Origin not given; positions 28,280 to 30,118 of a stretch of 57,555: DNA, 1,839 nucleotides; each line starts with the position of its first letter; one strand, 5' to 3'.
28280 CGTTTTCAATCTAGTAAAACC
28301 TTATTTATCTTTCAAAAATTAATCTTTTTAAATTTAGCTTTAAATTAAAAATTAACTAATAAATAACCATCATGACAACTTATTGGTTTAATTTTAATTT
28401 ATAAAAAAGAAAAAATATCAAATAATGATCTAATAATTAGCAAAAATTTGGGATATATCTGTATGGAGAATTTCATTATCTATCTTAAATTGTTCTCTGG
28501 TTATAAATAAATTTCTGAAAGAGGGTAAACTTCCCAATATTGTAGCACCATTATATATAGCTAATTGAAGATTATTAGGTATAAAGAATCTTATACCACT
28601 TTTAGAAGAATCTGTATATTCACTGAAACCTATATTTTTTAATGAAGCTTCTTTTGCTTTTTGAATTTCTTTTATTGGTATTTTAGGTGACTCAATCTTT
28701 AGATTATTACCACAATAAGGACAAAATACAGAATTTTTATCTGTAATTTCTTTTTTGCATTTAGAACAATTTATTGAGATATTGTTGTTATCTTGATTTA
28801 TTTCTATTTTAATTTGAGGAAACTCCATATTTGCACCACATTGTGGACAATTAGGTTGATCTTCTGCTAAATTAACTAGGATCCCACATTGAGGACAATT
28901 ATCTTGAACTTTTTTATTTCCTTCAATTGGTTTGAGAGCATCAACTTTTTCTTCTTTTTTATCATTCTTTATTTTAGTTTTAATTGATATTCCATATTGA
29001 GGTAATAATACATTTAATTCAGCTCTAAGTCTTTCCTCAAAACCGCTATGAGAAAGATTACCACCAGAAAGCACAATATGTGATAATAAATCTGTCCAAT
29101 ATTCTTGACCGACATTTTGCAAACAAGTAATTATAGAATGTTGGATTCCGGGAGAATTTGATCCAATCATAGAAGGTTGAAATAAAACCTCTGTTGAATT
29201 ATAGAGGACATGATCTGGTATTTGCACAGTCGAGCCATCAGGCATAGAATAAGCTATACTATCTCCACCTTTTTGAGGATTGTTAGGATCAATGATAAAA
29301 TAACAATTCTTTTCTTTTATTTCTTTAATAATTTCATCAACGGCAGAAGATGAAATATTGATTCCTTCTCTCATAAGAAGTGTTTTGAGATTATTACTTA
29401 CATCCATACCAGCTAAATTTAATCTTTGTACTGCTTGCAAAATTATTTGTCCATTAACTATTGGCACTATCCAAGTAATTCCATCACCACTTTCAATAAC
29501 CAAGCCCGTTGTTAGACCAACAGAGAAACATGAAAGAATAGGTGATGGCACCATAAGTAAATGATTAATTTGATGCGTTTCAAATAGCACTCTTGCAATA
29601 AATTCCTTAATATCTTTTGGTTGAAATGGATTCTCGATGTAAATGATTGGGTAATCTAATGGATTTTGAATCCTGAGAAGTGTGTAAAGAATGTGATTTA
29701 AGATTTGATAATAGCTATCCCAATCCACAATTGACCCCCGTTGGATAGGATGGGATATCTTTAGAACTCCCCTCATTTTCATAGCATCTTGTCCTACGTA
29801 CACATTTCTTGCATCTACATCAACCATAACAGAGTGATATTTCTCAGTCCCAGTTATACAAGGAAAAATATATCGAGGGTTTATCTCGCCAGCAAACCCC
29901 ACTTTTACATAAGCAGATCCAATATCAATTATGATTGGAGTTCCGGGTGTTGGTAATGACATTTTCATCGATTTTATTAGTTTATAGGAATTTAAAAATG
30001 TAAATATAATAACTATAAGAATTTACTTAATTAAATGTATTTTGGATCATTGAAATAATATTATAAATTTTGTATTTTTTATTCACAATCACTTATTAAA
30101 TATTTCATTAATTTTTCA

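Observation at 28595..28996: Actin-family protein interrupted by a ~130-aa double zinc-ribbon insertion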

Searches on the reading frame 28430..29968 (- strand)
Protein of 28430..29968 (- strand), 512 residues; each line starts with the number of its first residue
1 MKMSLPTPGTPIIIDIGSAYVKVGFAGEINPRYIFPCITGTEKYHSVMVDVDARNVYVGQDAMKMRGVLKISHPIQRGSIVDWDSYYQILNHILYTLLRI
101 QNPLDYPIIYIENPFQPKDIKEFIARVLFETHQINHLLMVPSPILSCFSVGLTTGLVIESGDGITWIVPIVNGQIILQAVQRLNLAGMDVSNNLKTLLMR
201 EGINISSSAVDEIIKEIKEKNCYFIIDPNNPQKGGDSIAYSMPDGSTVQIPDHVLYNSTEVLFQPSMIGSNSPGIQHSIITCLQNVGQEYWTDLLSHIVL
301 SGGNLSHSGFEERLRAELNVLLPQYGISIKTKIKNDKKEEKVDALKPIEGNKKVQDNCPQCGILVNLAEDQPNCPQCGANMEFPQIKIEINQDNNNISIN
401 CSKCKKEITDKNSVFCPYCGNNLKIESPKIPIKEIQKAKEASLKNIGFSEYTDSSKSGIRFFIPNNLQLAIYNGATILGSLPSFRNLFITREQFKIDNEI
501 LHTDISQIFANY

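Call 3: search_protein_families(library=pfam, proteins=[window:28430-29968:-], max_evalue=1)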
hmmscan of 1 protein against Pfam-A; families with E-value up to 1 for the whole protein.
window:28430-29968:- (512 aa): 33 families (the best 25 are shown)
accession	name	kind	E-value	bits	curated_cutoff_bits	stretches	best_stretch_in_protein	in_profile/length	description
PF00022.25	Actin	-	4.3e-68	230.2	27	1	10-335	5-365/410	Actin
PF13248.11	Zn_ribbon_3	-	1.6e-08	34.2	27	2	399-423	3-26/26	zinc-ribbon domain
PF24460.1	DUF7575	-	4e-06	26.5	28.5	1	399-423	4-27/28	Domain of unknown function (DUF7575)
PF08274.17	Zn_Ribbon_YjdM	-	5e-05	23.7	30.8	1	372-409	3-30/30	PhnA Zinc-Ribbon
PF12773.13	DZR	-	5.5e-05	23.7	27.3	1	358-420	1-45/45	Double zinc ribbon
PF01155.25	HypA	-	0.00051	20.5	28.9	1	389-425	61-99/112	Hydrogenase/urease nickel incorporation, metallochaperone, hypA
PF24747.1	Zn-ribbon_GIR1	-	0.00064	20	26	1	358-378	8-28/37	GIR1-like zinc ribbon domain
PF23458.2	DUF7130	-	0.0027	18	35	1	336-382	34-81/89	Domain of unknown function (DUF7130)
PF06723.19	MreB_Mbl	-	0.0037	16.6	27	1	55-320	39-299/327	MreB/Mbl protein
PF07191.17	Zn_ribbon_6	-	0.0039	17.6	25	1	373-425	2-41/67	Double zinc ribbon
PF13240.11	Zn_Ribbon_1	-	0.0068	16.6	25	1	401-423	2-23/23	zinc-ribbon domain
PF23455.1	DUF7129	-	0.0074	16.5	30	1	358-381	14-37/45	Domain of unknown function (DUF7129)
PF18912.6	DZR_2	-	0.0075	16.5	27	1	401-424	24-47/56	Double zinc ribbon domain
PF08772.16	Zn_ribbon_NOB1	-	0.015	15.8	24.9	1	398-422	8-32/72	Nin one binding (NOB1) Zn-ribbon like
PF14803.11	Zn_ribbon_Nudix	-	0.016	15.5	25.6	0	374-404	3-28/34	Nudix N-terminal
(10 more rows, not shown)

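Call 4: search_solved_structures(query=window:28430-29968:-, max_evalue=0.001, show_alignments=3)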
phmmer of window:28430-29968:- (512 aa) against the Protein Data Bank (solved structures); distinct sequences matched with E-value up to 0.001: 163 (the best 60 are shown).
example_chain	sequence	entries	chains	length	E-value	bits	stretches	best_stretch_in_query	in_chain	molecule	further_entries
9wc4_A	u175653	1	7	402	8.2e-70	238.9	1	2-324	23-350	HC1 actin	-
8trm_A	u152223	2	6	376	1.2e-65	225.1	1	12-324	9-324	Actin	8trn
4cbw_A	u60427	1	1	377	1.2e-64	221.8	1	12-324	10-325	ACTIN, ALPHA SKELETAL MUSCLE, ACTIN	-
6i4h_A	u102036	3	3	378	1.6e-64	221.4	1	12-324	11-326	Actin-1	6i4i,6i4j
12bw_A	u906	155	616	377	1.9e-64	221.2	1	10-324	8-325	Actin, alpha skeletal muscle | ALPHA ACTIN | a-actin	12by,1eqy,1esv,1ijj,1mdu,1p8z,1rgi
6nas_A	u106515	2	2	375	1.9e-64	221.2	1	10-324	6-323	Actin, alpha skeletal muscle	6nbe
7u8k_A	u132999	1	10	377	1.9e-64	221.1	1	10-324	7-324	Actin, alpha skeletal muscle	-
3g37_O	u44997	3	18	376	1.9e-64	221.1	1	10-324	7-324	Actin, alpha skeletal muscle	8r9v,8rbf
4b1u_B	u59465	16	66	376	1.9e-64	221.1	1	10-324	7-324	ACTIN, ALPHA SKELETAL MUSCLE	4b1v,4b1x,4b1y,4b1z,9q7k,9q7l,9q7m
9duv_A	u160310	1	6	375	1.9e-64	221.1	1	10-324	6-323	Actin, alpha skeletal muscle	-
12bx_A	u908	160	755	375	1.9e-64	221.1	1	10-324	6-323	Actin, alpha skeletal muscle | ACTIN | ACTIN ALPHA 1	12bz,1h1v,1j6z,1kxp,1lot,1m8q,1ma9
7nep_A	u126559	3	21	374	2e-64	221.1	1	10-324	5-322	Actin, alpha skeletal muscle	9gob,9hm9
5zza_A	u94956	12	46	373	2.1e-64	221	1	10-324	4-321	Actin, alpha skeletal muscle | Actin, alpha skeletal muscle, intermediate form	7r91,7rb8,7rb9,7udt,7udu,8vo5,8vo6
8gsw_A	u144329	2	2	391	2.2e-64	221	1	10-324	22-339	Actin, alpha cardiac muscle 1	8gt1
1atn_A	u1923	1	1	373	2.2e-64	221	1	10-324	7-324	ACTIN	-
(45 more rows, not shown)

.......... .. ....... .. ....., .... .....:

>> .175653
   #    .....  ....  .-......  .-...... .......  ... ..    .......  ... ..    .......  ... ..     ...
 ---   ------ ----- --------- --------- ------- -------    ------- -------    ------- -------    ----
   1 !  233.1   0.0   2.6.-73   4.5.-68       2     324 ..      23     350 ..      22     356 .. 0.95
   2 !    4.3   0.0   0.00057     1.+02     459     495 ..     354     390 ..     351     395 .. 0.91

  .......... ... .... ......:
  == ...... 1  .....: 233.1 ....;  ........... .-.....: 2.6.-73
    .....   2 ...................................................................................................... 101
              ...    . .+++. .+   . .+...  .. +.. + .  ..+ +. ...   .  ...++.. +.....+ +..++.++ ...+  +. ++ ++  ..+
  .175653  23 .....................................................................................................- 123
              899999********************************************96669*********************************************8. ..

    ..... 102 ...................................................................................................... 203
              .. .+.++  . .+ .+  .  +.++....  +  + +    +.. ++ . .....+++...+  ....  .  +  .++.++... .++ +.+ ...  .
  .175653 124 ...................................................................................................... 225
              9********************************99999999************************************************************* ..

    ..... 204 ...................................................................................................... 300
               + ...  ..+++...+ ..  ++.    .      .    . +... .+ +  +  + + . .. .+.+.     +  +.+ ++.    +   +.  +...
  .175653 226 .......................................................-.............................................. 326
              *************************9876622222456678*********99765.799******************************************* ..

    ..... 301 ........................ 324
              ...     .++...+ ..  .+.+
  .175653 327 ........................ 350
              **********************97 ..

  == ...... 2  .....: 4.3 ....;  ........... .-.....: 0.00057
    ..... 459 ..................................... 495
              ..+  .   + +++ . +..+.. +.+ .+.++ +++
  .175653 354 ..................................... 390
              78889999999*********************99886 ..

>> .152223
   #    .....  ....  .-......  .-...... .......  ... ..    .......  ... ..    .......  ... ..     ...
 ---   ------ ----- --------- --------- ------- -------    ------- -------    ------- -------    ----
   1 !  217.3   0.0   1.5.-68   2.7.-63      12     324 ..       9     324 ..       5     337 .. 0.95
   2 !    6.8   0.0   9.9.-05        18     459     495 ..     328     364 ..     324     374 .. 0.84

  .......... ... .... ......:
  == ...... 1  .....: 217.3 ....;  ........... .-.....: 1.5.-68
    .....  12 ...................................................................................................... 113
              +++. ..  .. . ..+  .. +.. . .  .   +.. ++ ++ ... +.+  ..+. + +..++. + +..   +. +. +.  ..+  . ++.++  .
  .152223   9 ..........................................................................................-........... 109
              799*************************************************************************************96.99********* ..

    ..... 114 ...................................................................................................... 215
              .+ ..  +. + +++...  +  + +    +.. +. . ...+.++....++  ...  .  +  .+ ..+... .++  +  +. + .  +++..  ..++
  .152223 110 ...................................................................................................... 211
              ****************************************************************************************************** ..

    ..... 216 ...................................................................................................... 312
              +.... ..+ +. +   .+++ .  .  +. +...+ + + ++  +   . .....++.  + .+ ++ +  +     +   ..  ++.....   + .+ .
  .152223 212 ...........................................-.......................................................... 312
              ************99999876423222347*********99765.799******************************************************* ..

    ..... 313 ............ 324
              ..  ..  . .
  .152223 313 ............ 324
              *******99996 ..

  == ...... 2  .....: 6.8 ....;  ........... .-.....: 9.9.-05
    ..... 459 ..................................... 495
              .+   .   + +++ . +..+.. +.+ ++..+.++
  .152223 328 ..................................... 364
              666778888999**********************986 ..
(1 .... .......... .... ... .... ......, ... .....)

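Call 5: search_protein_families(library=ncbifam, proteins=[window:28430-29968:-], max_evalue=1)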
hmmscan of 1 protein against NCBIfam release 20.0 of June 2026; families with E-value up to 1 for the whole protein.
window:28430-29968:- (512 aa): 27 families (the best 25 are shown)
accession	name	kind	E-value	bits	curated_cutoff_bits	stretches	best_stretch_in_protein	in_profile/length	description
NF040575.1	syringactin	equivalog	3.8e-06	26.1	300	2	277-334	186-242/286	syringactin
NF040964.1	MamK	subfamily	9.3e-06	24.9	400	1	47-332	35-303/335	MamK family actin-like protein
NF033497.1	rubre_like_arch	subfamily_domain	3.5e-05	23.4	32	2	358-381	3-26/34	rubrerythrin-like domain-containing protein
NF053560.1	crenactin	equivalog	0.00011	21.3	630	1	130-204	147-220/422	crenactin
NF001606.0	PRK00398.1-3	equivalog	0.00075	19.3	72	1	400-435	4-41/44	DNA-directed RNA polymerase subunit P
NF047912.1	ECs_2282_CxxC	subfamily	0.00084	19.2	37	1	374-410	5-39/60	ECs_2282 family putative zinc-binding protein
NF049953.1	ribbon_DG_selen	exception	0.0021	18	130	1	348-380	140-170/172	zinc ribbon-containing (seleno)protein DG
NF009030.0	PRK12366.1-1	equivalog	0.0042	15.5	1147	1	332-386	654-709/796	replication factor A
NF001638.0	PRK00418.1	equivalog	0.018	14.8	83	1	395-422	4-32/65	DNA gyrase inhibitor YacG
NF053558.1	BeeR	equivalog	0.034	13.1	530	1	32-97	27-93/349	BeeR family actin-like protein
NF001646.0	PRK00420.1-3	equivalog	0.082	13.2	117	1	394-441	16-64/117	hypothetical protein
NF047723.1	TransFacS4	equivalog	0.095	13.2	120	1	358-425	4-72/90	transcription factor S4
NF034126.3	PRK09521.1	equivalog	0.12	12.2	90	1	397-422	143-169/180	exosome complex RNA-binding protein Csl4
NF041259.1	mono_DmmA_fam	domain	0.14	12.5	60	1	386-426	40-83/101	dimethylamine monooxygenase subunit DmmA family protein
NF041909.1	HVO_2753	equivalog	0.14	12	80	0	351-381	5-36/59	HVO_2753 family zinc finger protein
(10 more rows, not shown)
